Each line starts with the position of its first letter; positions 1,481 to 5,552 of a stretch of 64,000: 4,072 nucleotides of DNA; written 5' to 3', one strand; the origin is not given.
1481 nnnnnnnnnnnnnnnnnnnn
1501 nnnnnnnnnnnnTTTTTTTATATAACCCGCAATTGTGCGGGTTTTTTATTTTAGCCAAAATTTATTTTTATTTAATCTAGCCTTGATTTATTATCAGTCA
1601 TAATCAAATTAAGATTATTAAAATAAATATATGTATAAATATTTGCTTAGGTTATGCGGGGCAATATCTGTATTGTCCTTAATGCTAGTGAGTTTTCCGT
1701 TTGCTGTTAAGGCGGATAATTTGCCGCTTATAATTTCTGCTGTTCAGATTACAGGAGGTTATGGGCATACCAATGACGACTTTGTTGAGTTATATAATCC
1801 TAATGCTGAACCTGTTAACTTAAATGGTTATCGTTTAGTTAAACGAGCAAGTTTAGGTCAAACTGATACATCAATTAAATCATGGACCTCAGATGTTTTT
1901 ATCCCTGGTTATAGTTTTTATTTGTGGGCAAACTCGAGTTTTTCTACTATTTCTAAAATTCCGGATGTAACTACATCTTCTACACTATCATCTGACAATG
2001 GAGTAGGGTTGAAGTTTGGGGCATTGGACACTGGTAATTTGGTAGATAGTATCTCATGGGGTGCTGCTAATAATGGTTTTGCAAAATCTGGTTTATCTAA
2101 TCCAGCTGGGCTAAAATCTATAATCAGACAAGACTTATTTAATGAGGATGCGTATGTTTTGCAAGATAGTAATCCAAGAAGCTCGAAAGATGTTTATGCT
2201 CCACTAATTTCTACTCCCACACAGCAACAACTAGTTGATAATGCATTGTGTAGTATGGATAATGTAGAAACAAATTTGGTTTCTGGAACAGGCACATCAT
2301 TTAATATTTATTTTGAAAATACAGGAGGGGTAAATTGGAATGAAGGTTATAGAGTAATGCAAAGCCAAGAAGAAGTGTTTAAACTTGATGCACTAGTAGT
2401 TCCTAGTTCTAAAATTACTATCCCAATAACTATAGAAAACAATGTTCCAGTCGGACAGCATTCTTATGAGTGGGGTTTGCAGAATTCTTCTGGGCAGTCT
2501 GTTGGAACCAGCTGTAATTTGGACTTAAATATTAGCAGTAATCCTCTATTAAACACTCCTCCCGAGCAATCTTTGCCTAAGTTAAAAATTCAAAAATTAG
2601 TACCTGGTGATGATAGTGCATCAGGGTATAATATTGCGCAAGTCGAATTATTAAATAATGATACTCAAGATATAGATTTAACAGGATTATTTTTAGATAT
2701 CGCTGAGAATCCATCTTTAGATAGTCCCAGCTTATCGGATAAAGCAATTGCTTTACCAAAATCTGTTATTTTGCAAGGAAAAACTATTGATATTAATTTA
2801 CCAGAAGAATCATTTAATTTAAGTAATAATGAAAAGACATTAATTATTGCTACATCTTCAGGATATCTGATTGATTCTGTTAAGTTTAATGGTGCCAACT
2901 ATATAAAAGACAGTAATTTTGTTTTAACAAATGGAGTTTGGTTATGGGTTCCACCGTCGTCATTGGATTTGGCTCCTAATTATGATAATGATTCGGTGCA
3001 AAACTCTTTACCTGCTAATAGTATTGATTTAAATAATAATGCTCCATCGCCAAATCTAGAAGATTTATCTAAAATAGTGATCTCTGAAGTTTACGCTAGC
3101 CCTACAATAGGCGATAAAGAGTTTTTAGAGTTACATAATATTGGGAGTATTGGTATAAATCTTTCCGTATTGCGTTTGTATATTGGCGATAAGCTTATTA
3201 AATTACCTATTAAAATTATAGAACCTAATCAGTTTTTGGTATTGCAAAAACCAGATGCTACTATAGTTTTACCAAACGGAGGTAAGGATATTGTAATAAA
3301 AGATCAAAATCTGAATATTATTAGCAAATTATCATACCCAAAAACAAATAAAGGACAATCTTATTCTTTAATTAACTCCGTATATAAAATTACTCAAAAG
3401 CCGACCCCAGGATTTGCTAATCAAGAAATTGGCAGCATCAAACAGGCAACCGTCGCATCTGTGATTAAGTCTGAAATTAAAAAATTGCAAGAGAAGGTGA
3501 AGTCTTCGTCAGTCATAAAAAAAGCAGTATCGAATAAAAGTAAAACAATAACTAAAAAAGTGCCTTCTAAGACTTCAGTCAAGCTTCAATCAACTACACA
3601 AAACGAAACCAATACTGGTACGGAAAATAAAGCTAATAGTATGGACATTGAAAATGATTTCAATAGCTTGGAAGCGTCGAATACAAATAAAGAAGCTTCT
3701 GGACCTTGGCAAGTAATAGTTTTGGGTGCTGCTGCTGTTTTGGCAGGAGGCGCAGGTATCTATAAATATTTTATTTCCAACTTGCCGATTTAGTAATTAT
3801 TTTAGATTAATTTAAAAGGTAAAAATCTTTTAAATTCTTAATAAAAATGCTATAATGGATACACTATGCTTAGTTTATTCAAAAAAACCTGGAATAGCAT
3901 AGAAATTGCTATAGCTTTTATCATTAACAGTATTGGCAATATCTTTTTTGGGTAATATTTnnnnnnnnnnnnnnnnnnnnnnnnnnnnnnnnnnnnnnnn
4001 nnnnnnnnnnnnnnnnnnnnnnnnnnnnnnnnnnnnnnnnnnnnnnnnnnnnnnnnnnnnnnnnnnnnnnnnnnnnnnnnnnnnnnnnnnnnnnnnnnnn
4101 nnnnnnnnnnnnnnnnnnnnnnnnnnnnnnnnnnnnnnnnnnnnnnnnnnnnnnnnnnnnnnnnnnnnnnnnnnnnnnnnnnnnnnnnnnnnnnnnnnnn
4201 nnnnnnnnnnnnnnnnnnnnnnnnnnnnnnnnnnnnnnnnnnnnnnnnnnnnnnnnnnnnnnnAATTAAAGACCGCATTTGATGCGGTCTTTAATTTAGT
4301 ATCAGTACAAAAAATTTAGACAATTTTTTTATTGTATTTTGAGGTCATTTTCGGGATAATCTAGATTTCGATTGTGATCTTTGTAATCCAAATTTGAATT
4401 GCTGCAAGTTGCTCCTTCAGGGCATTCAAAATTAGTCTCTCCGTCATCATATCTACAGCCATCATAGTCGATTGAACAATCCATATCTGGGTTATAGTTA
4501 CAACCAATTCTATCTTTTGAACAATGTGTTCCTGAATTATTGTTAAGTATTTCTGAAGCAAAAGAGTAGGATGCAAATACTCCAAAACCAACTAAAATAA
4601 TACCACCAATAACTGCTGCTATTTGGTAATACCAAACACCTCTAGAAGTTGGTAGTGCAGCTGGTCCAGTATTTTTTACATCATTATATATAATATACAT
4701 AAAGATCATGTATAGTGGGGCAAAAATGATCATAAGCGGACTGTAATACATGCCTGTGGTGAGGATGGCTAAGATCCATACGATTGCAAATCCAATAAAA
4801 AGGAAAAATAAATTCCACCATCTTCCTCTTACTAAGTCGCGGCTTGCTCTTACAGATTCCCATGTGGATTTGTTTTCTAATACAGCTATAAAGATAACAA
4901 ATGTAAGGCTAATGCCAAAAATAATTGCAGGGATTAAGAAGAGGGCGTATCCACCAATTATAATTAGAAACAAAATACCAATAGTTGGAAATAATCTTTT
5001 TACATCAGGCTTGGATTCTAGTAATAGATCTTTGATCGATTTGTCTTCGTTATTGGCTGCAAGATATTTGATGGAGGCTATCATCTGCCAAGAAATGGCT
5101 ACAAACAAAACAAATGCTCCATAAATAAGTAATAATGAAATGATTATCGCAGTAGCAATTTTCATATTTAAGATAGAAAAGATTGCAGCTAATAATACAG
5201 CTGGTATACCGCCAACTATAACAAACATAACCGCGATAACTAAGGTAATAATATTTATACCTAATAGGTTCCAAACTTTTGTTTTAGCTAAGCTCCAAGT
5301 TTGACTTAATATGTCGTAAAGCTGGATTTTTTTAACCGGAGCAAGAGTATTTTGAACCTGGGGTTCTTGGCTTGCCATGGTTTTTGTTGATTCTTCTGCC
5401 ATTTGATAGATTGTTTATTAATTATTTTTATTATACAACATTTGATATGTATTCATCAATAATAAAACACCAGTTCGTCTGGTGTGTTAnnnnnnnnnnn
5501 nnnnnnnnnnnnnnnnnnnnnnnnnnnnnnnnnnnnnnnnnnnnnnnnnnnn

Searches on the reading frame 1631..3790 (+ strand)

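Call 8: search_protein_families(library=pfam, proteins=[window:1631-3790:+], max_evalue=0.001)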
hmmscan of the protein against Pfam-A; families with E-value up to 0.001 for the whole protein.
window:1631-3790:+ (720 aa): 1 family
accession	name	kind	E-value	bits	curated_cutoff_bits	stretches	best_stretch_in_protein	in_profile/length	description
PF00932.25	LTD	-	2.5e-20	73.3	34.3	2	32-144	7-108/109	Lamin Tail Domain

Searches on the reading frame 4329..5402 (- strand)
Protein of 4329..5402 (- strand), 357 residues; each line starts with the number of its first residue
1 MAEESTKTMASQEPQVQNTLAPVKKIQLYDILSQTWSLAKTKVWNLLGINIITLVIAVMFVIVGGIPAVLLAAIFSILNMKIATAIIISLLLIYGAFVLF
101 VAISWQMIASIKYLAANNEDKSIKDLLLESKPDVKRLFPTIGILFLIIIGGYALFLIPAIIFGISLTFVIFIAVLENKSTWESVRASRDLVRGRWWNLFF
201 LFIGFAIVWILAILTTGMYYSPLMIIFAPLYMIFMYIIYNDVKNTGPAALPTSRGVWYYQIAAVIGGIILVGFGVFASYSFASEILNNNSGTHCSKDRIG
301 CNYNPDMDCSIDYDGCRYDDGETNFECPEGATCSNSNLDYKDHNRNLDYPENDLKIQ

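Call 8: search_protein_families(library=pfam, proteins=[window:4329-5402:-], max_evalue=0.001)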
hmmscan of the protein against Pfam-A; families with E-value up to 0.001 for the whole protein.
window:4329-5402:- (357 aa): 1 family
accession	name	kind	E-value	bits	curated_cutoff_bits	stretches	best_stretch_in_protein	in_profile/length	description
PF10110.14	GPDPase_memb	-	8.2e-07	28.5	29.6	1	147-220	163-239/321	Membrane domain of glycerophosphoryl diester phosphodiesterase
